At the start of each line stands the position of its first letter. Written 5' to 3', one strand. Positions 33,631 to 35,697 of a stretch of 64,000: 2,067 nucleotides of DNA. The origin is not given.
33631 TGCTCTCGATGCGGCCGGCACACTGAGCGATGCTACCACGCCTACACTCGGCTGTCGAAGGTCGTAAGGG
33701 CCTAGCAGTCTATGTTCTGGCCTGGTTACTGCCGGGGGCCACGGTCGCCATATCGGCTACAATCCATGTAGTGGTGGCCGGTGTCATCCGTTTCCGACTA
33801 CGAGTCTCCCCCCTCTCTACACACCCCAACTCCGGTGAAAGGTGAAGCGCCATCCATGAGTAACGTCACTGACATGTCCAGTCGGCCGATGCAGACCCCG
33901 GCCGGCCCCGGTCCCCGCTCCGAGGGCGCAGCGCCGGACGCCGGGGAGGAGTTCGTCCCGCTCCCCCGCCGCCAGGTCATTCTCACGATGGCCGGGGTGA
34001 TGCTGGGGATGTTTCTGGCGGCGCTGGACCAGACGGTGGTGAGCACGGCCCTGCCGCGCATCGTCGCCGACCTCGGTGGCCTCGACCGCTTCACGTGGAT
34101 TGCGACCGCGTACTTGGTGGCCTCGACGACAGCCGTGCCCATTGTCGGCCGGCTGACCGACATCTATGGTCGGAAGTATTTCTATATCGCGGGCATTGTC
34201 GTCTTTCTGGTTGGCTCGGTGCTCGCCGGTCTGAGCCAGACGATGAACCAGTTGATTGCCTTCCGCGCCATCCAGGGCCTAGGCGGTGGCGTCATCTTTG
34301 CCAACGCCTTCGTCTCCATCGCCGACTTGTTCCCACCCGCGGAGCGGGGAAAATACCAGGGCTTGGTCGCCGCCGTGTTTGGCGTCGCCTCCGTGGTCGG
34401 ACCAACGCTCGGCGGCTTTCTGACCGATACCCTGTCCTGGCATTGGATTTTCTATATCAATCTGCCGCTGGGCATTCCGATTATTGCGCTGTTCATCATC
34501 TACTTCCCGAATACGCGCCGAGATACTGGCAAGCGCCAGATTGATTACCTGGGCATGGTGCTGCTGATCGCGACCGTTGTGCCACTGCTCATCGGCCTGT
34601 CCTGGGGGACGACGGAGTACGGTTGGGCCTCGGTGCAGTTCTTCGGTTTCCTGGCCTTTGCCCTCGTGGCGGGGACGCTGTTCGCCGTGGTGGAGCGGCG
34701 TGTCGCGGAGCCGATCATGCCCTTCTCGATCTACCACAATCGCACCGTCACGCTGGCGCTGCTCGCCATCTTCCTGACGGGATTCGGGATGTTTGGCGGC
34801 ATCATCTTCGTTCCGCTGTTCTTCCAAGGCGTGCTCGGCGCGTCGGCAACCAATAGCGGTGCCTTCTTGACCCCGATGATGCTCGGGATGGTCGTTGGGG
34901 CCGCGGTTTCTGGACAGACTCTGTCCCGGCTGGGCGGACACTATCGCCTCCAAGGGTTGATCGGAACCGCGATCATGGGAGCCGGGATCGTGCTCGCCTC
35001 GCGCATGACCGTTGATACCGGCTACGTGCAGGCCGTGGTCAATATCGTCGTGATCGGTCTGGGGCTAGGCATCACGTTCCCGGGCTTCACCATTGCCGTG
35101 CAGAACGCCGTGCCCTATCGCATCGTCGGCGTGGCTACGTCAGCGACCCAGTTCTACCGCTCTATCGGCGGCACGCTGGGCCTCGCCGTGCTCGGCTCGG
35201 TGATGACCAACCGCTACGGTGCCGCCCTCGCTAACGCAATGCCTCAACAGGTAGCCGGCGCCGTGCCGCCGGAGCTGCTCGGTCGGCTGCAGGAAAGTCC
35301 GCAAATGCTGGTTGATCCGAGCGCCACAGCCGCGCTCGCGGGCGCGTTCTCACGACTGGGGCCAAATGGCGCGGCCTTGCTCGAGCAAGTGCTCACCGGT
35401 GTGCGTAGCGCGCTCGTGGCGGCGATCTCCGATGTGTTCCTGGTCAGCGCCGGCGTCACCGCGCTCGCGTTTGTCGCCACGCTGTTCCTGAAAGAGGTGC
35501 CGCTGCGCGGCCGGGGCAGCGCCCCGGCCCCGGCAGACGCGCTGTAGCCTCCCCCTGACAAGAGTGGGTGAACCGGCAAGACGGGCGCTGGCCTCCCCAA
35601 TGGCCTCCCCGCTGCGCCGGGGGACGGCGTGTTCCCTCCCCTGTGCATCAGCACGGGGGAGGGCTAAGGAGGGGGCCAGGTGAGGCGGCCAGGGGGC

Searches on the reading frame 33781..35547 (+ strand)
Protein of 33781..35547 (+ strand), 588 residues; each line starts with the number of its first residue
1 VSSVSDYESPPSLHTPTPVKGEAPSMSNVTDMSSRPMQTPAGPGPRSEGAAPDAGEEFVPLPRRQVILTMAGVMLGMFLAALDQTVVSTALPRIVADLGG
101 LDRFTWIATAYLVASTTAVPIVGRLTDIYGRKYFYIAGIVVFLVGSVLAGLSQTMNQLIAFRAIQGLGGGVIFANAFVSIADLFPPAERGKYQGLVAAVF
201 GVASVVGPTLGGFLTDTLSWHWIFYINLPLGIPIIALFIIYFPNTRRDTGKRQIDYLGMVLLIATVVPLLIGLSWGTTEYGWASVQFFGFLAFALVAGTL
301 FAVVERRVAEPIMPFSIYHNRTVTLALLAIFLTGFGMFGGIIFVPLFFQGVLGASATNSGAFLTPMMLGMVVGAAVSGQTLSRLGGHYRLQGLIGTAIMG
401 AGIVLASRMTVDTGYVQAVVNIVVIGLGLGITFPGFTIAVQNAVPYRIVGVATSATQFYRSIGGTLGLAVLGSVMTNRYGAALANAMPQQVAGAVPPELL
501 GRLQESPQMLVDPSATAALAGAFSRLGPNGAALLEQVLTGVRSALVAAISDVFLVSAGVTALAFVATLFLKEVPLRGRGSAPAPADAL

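Call 68: search_protein_families(library=pfam, proteins=[window:33781-35547:+], max_evalue=0.0001)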
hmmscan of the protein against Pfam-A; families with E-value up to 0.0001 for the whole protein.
window:33781-35547:+ (588 aa): 3 families
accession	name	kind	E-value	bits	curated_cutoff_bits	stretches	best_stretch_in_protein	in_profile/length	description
PF07690.21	MFS_1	-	2.6e-53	181.6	33.4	1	73-467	1-346/347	Major Facilitator Superfamily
PF06609.19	TRI12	-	5.2e-23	81.8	23.2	1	66-495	42-485/599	Fungal trichothecene efflux pump (TRI12)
PF00083.30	Sugar_tr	-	1.9e-13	50.6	22.3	1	104-245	48-194/452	Sugar (and other) transporter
